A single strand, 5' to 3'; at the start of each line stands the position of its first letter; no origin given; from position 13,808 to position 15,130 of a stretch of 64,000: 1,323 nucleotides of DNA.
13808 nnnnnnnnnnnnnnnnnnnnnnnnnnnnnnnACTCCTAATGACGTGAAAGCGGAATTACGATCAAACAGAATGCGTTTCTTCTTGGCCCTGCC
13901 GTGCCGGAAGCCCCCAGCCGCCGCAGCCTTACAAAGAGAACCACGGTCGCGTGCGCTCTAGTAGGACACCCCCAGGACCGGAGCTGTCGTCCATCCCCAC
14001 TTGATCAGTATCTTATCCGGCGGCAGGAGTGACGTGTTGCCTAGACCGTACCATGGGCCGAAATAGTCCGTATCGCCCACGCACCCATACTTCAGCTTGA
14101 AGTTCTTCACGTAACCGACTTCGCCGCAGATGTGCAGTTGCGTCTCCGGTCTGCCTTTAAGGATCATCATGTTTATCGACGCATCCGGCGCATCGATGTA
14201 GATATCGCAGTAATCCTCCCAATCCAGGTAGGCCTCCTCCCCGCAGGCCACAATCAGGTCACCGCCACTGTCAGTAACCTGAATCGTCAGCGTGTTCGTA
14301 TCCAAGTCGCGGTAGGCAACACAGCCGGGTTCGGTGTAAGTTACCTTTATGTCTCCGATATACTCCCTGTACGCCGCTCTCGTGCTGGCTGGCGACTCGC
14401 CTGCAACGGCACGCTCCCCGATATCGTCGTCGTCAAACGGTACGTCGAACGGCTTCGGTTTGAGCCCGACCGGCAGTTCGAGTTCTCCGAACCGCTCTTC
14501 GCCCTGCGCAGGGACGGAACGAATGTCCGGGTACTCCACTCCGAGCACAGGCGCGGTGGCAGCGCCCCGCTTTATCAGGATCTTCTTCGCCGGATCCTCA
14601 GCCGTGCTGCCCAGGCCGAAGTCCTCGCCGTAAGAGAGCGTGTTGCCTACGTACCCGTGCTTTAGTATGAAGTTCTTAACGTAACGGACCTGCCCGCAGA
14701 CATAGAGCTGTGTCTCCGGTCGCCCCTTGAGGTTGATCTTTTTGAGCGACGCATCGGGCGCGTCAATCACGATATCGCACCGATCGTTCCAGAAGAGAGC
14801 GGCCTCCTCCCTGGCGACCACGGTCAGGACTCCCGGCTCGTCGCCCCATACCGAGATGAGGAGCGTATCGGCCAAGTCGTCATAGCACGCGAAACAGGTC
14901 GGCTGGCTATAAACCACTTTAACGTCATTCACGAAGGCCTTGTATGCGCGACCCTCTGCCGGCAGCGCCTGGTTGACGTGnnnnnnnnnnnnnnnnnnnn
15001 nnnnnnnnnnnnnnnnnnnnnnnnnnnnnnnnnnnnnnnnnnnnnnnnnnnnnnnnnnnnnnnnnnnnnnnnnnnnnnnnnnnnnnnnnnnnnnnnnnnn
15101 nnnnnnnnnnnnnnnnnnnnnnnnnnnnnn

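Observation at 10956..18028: Two-gene operon of giant secreted proteins (Pmp-like beta-helix + FG-GAP double propeller) sharing thrombospondin-type-3 Ca-binding linkers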

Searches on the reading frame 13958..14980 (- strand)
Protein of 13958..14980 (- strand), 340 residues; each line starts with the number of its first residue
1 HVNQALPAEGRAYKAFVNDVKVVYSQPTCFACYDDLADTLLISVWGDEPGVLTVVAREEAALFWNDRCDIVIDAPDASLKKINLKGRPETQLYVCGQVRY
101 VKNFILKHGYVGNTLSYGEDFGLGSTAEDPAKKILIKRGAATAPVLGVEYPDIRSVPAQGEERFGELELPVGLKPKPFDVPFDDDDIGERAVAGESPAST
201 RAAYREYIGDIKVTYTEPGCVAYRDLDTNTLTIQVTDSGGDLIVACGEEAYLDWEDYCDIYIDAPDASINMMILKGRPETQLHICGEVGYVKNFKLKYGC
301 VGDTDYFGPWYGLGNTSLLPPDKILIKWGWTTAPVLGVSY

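Call 13: find_homologous_proteins(query=window:13958-14980:-, max_evalue=0.001)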
Query window:13958-14980:- (340 aa): 15 proteins with E <= 0.001 among 3486 candidates.
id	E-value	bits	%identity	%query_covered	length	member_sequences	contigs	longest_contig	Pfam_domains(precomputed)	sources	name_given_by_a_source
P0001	9.2e-139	481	61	100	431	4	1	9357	PF00801.27,PF18911.7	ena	-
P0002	8.3e-137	474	61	95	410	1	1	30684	PF00801.27,PF18911.7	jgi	-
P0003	2.8e-135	469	62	100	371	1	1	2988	-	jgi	jgi:hypothetical protein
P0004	1.2e-129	451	58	99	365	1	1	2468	-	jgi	jgi:hypothetical protein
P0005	2.9e-129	450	57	98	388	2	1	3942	-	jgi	jgi:hypothetical protein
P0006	2.5e-128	447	61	100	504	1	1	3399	PF00801.27,PF18911.7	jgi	jgi:PKD repeat protein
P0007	1.3e-121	424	56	100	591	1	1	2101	PF00801.27,PF06739.18,PF18911.7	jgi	jgi:PKD repeat protein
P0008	4.6e-111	390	58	100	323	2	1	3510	-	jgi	jgi:hypothetical protein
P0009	3.4e-107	377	58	84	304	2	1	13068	-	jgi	-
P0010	4.2e-93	331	61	73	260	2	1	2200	-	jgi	jgi:hypothetical protein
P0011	4.0e-82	295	57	74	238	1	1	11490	-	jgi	-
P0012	5.3e-72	261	55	69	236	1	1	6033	-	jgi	-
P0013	8.9e-65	237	60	58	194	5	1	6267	-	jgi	jgi:hypothetical protein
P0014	2.1e-49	187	59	39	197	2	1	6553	-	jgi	jgi:hypothetical protein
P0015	1.0e-45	175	58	41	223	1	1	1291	-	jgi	-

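Call 20: find_encoding_contigs(protein=P0002, flank=10000, max_places=3)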
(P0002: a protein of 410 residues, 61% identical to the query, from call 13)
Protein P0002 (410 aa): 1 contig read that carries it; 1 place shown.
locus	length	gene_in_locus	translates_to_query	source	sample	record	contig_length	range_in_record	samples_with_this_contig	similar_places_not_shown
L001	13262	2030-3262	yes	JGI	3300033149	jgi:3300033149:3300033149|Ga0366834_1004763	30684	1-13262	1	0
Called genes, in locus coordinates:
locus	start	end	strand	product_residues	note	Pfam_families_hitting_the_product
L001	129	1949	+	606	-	PF13229:Beta_helix, PF05048:NosD, PF02415:Chlam_PMP (faint), PF13229:Beta_helix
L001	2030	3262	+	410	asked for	PF00801:PKD, PF18911:PKD_4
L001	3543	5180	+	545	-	PF07719:TPR_2 (faint)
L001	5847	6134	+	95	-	PF00166:Cpn10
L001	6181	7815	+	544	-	PF00118:Cpn60_TCP1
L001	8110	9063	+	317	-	PF00005:ABC_tran, PF13304:AAA_21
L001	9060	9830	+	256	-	PF01061:ABC2_membrane, PF12679:ABC2_membrane_2, PF12730:ABC2_membrane_4 (weak), PF12698:ABC2_membrane_3, PF13346:ABC2_membrane_5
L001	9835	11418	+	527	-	PF23357:DUF7088, PF09822:ABC_transp_aux, PF23355:IFT52_GIFT (faint)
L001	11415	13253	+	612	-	PF14238:DUF4340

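Call 21: find_encoding_contigs(protein=P0009, flank=10000, max_places=3)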
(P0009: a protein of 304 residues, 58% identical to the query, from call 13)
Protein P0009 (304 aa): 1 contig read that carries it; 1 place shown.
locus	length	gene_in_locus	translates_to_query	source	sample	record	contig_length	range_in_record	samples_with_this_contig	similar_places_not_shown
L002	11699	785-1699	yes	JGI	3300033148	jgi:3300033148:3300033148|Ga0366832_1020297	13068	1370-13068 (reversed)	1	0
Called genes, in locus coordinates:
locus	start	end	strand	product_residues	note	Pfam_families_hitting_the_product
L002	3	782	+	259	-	?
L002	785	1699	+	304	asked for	-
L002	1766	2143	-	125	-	PF01042:Ribonuc_L-PSP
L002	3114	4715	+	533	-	PF12072:RNase_Y_N, PF00013:KH_1, PF01966:HD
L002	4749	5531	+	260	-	PF00149:Metallophos, PF13277:YmdB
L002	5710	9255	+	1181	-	PF02463:SMC_N, PF13175:AAA_15, PF13304:AAA_21 (weak), PF13476:AAA_23, PF13555:AAA_29 (weak), PF24161:CCDC39 (faint), PF06470:SMC_hinge, PF13304:AAA_21 (weak)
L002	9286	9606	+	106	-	PF07238:PilZ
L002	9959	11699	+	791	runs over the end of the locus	PF02012:BNR (faint), PF13088:BNR_2 (faint), PF15902:Sortilin-Vps10 (weak)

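Call 22: find_encoding_contigs(protein=P0011, flank=10000, max_places=3)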
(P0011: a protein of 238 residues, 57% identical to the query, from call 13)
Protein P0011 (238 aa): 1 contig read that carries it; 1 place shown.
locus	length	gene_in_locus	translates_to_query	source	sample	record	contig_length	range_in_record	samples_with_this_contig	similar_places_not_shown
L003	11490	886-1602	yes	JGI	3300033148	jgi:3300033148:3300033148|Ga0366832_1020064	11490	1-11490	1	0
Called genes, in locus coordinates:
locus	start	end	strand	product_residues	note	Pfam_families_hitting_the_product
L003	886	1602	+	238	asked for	-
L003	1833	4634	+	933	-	PF03781:FGE-sulfatase, PF07691:PA14, PF13088:BNR_2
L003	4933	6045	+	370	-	PF11932:DUF3450 (weak)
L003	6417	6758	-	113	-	PF01155:HypA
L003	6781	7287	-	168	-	PF01750:HycI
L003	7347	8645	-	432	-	PF00374:NiFeSe_Hases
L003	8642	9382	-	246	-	PF01058:Oxidored_q6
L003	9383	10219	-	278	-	PF00970:FAD_binding_6, PF00175:NAD_binding_1, PF10418:DHODB_Fe-S_bind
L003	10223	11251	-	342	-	PF12838:Fer4_7 (faint), PF13237:Fer4_10 (faint), PF17179:Fer4_22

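Call 23: find_encoding_contigs(protein=P0001, flank=10000, max_places=3)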
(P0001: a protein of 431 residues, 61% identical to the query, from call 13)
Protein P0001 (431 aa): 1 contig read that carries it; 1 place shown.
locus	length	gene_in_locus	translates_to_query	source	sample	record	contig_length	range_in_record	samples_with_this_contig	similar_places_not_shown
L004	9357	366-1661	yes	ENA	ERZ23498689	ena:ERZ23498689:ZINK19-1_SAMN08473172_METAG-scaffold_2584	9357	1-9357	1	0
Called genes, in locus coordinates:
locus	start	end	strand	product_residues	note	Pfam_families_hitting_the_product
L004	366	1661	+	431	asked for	PF00801:PKD, PF18911:PKD_4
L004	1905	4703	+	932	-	PF03781:FGE-sulfatase, PF07691:PA14, PF13088:BNR_2, PF07661:MORN_2 (faint)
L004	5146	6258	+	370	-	-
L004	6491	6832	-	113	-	PF01155:HypA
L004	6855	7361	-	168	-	PF01750:HycI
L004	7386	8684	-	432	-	PF00374:NiFeSe_Hases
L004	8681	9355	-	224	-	?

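Call 25: search_protein_families(library=ncbifam, proteins=[L003:1833-4634:+, L004:1905-4703:+, L001:3543-5180:+, L002:9959-11698:+], max_evalue=0.001)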
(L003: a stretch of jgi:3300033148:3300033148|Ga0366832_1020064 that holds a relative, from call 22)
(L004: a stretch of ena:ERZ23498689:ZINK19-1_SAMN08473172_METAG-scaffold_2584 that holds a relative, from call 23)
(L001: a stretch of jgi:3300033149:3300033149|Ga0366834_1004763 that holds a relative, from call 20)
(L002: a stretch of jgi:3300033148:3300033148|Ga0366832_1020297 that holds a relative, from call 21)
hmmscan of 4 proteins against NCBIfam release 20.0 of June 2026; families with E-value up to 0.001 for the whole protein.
L003:1833-4634:+ (933 aa): 7 families
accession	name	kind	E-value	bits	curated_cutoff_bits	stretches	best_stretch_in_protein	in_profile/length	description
TIGR03525.2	GldK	equivalog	2.2e-14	53.6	350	2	32-89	27-84/408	T9SS ring complex lipoprotein PorK/GldK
NF051459.1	pyoverdine_PvdO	equivalog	4.7e-14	52.1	500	1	91-147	110-164/280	dihydropyoverdine dehydrogenase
TIGR03440.2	egtB_TIGR03440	equivalog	2.6e-09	36.7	360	1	104-144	277-311/413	ergothioneine biosynthesis protein EgtB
TIGR02171.1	Fb_sc_TIGR02171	subfamily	7.2e-07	27.6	544.35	1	40-123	38-126/912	TIGR02171 family lipoprotein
TIGR04344.1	ovoA_Nterm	equivalog_domain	1.3e-06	27.6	400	1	102-138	296-332/444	5-histidylcysteine sulfoxide synthase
NF041186.1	SenA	equivalog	2.6e-06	27.1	420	1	68-177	242-321/382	selenoneine synthase SenA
TIGR03524.1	GldJ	equivalog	2.1e-05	23.4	458.2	0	125-140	263-278/559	gliding motility lipoprotein GldJ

L004:1905-4703:+ (932 aa): 6 families
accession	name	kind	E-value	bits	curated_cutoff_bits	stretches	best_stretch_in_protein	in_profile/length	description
NF051459.1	pyoverdine_PvdO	equivalog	8.2e-14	51.3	500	1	91-152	110-170/280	dihydropyoverdine dehydrogenase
TIGR03525.2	GldK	equivalog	2.3e-13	50.2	350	2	106-147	225-277/408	T9SS ring complex lipoprotein PorK/GldK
TIGR03440.2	egtB_TIGR03440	equivalog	5.2e-09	35.7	360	1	104-145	277-312/413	ergothioneine biosynthesis protein EgtB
NF041186.1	SenA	equivalog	1.3e-07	31.4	420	1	97-182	268-326/382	selenoneine synthase SenA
TIGR04344.1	ovoA_Nterm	equivalog_domain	3.7e-07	29.4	400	1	71-138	266-332/444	5-histidylcysteine sulfoxide synthase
TIGR02171.1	Fb_sc_TIGR02171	subfamily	4.3e-05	21.7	544.35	0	51-123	50-126/912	TIGR02171 family lipoprotein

L001:3543-5180:+ (545 aa): 0 families

L002:9959-11698:+ (580 aa): 2 families
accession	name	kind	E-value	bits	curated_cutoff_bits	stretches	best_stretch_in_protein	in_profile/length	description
NF045728.1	glycosyl_F510_1955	equivalog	1.5e-30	106.3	175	4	174-298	47-176/246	F510_1955 family glycosylhydrolase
NF010237.0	PRK13684.1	equivalog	3.2e-06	26.4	326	0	5-155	9-165/334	photosynthesis system II assembly factor Ycf48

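Call 27: search_protein_representatives(alignment_id=A1)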
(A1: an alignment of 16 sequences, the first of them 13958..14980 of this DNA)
Query: 16 sequences, 383 profile positions. Proteins with E-value up to 0.001 (for the whole library): 93; up to 1e-10: 65; up to 1e-30: 31. The best 93 are listed.
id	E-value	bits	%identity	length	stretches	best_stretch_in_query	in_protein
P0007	3.4e-197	671.6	-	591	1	2-383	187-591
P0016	5.0e-197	671.1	-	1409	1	2-382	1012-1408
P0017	5.6e-190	647.9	-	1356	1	2-383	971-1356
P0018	5.9e-187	637.9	-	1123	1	2-383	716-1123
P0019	2.7e-183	625.9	-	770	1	2-382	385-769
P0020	5.5e-174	595.2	-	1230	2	2-382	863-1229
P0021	5.9e-167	572.1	-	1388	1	2-383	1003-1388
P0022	1.2e-166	571.1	-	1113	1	4-381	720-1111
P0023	1.8e-165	567.2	-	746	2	128-381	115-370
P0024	5.1e-162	555.8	-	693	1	2-382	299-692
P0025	2.8e-158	543.5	-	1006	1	2-381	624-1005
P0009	1.3e-156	538.1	-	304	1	86-383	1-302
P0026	3.2e-154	530.2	-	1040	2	2-193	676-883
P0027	2.4e-149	514.1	-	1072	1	2-382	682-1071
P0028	5.5e-136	470.2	-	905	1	9-383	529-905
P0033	1.8e-36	142.6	-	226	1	244-381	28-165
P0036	6.4e-35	137.5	-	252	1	245-380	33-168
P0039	1.3e-33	133.1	-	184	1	242-383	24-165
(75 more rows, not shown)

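Call 29: predict_structure(alignment_id=A1)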
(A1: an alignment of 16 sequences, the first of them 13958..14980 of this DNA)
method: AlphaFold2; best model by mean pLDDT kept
length: 340 residues; sequences in the alignment: 16
mean_pLDDT: 77.2   pTM: 0.49
mean pLDDT of the five models: 77.2, 75.5, 75.1, 73.9, 50.6
residues with pLDDT >= 90: 135; 70-90: 132; 50-70: 11; < 50: 62
segments of 3 or more residues with pLDDT < 50: 1-10, 152-202
pLDDT, mean of each block of 10 residues (from residue 1): 35 82 87 79 84 93 92 89 93 92 91 82 81 84 72 40 28 25 22 24 77 90 94 95 90 92 96 90 96 90 92 88 82 76
secondary structure, 60 per line:
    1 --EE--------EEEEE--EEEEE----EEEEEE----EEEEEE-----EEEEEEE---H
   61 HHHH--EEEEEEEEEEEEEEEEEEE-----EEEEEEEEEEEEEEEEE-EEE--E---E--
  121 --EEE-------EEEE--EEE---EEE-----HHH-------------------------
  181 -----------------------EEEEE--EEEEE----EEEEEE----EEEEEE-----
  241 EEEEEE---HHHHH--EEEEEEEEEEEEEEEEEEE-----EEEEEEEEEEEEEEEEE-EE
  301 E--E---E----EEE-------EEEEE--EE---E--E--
elements in order: E13-17 E20-24 E29-34 E39-44 E50-56 H60-64 E67-85 E91-107 E109-111 E123-125 E133-136 E139-141 E145-147 E204-208 E211-215 E220-225 E230-235 E241-246 H250-254 E257-275 E281-297 E299-301 E313-315 E323-327
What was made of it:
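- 14531..14950 (-): A tail domain 1 (~140 aa, uncatalogued short beta-solenoid). AF2 pLDDT about 80-93 (call 29).
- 14381..14530 (-): Acidic, predicted-disordered linker between the two tail domains. pLDDT below 50 at tail residues 152-202 (call 29).
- On Chlamydial Pmp / type V autotransporter: The C-terminus is modelled as two soluble beta-solenoids (call 29).
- It is confidently modelled as all-beta (call 29). The structure model rests on a 16-sequence alignment (call 29). The C-terminus is a soluble beta-solenoid pair (call 29).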

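Call 33: find_related_loci(query=A1, collection=genome_contigs, flank=10000)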
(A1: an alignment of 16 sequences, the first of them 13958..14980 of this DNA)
Query A1 (340 aa) in genome_contigs; peptide patterns used: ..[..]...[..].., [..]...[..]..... (x = any residue, [..] = any of these).
29 stretches matched a pattern, but none encodes a relative of the query by tblastn (E <= 1e-3).
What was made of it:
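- Tried and rejected: None confirmed (call 33).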

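Call 53: find_related_loci(query=A1, collection=metagenome_contigs, flank=10000)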
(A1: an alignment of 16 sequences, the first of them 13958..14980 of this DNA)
Query A1 (340 aa) in metagenome_contigs; peptide patterns used: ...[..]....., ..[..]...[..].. (x = any residue, [..] = any of these).
160 stretches matched a pattern; 11 encode a relative of the query (tblastn E <= 1e-3); 11 distinct loci.
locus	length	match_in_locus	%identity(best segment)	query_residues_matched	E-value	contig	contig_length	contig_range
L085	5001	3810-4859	62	1-340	2e-139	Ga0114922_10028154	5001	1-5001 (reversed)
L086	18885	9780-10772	61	1-340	6e-132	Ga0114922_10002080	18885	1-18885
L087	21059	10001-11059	60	1-340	7e-131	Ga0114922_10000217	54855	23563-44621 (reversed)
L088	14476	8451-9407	61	1-340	2e-130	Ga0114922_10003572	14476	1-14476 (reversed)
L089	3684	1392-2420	61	12-340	1e-132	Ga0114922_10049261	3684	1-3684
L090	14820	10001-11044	59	1-340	9e-125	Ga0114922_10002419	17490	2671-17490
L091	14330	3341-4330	56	12-340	4e-110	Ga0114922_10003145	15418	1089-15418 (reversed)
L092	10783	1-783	52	2-340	4e-80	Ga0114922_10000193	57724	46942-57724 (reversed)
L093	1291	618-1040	58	20-338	5e-51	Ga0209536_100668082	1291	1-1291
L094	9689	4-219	79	79-340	5e-33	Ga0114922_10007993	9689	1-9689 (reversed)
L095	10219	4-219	76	79-340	6e-31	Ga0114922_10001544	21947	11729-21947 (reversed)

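Call 58: search_protein_families(library=pfam, proteins=[L087:6062-11059:+, L085:1458-4859:+, L086:4395-10772:+, L088:9478-13959:+, L089:3-2423:+, L088:5991-9407:+, L091:1148-4330:+, L091:9850-10740:+], max_evalue=0.00001)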
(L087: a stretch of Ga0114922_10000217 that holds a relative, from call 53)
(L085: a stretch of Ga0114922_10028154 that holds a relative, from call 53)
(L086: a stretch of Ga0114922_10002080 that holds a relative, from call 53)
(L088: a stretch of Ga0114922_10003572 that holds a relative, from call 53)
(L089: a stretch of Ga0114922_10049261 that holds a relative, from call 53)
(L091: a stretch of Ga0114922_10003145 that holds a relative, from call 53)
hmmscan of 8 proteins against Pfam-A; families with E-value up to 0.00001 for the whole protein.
L087:6062-11059:+ (1666 aa): 6 families
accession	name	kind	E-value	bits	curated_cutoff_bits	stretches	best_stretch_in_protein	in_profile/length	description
PF01364.23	Peptidase_C25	-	2.9e-61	208.2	23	1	302-631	1-373/374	Peptidase family C25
PF03785.20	Peptidase_C25_C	-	2.3e-14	53.4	25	1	640-714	4-78/79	Peptidase family C25, C terminal ig-like domain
PF18911.6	PKD_4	-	1.4e-12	47.9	27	1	1239-1314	4-82/85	PKD domain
PF00801.26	PKD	-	1e-09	38.6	23.5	1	1248-1315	9-80/80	PKD domain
PF08126.16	Propeptide_C25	-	7e-09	35.5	22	1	117-289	37-199/205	Propeptide_C25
PF18884.5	TSP3_bac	-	1.2e-06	28.7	25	0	1157-1178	1-21/22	Bacterial TSP3 repeat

L085:1458-4859:+ (1134 aa): 3 families
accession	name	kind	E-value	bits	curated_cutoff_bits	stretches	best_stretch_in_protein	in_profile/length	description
PF18911.6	PKD_4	-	1e-25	90.1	27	2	622-701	2-84/85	PKD domain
PF00801.26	PKD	-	2e-18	66.6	23.5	2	626-695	2-75/80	PKD domain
PF13088.12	BNR_2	-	3.3e-12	46.8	31.4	0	330-475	4-155/277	BNR repeat-like domain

L086:4395-10772:+ (2126 aa): 6 families
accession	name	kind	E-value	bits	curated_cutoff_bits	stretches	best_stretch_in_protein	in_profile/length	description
PF01364.23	Peptidase_C25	-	5.2e-58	197.5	23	1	266-593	1-373/374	Peptidase family C25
PF18911.6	PKD_4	-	1.4e-28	99.2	27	2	1639-1715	8-85/85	PKD domain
PF00801.26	PKD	-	2.8e-21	75.7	23.5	2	1639-1709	2-76/80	PKD domain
PF03785.20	Peptidase_C25_C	-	4.4e-16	58.9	25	1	603-676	5-78/79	Peptidase family C25, C terminal ig-like domain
PF18884.5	TSP3_bac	-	3.8e-13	49.4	25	1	1142-1163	1-22/22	Bacterial TSP3 repeat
PF08126.16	Propeptide_C25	-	2.5e-09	37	22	1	71-224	30-175/205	Propeptide_C25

L088:9478-13959:+ (1494 aa): 6 families
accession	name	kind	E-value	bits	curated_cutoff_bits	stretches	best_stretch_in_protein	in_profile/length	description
PF08757.17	CotH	-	1e-47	163.7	23.8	1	345-736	2-322/322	CotH kinase protein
PF18911.6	PKD_4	-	8.6e-31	106.3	27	2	1006-1079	11-85/85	PKD domain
PF00932.25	LTD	-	2.4e-30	105.5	34.3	2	46-148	6-98/109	Lamin Tail Domain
PF00801.26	PKD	-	2.2e-25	88.9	23.5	2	1088-1160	4-80/80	PKD domain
PF13290.12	CHB_HEX_C_1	-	3.8e-25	88.1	22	2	210-272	3-65/67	Chitobiase/beta-hexosaminidase C-terminal domain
PF13287.12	Fn3_assoc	-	1.4e-24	86.4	23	2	220-277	2-59/59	Fn3 associated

L089:3-2423:+ (807 aa): 6 families
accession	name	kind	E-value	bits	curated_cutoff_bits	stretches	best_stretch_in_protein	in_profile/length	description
PF18911.6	PKD_4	-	4.6e-13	49.5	27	1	383-458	4-82/85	PKD domain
PF13620.12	CarboxypepD_reg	-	1.4e-12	48.2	32.3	0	131-187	2-60/82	Carboxypeptidase regulatory-like domain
PF00801.26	PKD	-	1.6e-11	44.4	23.5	1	388-459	5-80/80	PKD domain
PF13715.12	CarbopepD_reg_2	-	4.1e-11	43.2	32.2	0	131-187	1-56/88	CarboxypepD_reg-like domain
PF17210.9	SdrD_B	-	5.2e-10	39.9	29.7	0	310-349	22-64/112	SdrD B-like domain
PF09430.16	EMC7_beta-sandw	-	6.2e-10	39.8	26.6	0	229-275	8-55/122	ER membrane protein complex subunit 7, beta-sandwich domain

L088:5991-9407:+ (1139 aa): 5 families
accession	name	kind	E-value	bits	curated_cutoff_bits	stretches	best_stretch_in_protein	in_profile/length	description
PF18911.6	PKD_4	-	6.1e-12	45.9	27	1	744-817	2-78/85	PKD domain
PF13088.12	BNR_2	-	2.2e-10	40.8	31.4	1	109-396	4-256/277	BNR repeat-like domain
PF21471.3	Reelin_subrepeat-B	-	1e-09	38.7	27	0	371-402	55-86/127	Reelin subrepeat B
PF18884.5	TSP3_bac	-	7.3e-09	35.8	25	1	566-587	1-21/22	Bacterial TSP3 repeat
PF00801.26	PKD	-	2.2e-06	28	23.5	1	750-820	4-78/80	PKD domain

L091:1148-4330:+ (1061 aa): 1 family
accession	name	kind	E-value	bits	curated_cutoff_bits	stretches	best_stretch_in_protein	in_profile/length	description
PF06739.17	SBBP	-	5.2e-30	103.6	20.5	2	174-198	7-31/38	Beta-propeller repeat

L091:9850-10740:+ (297 aa): 0 families
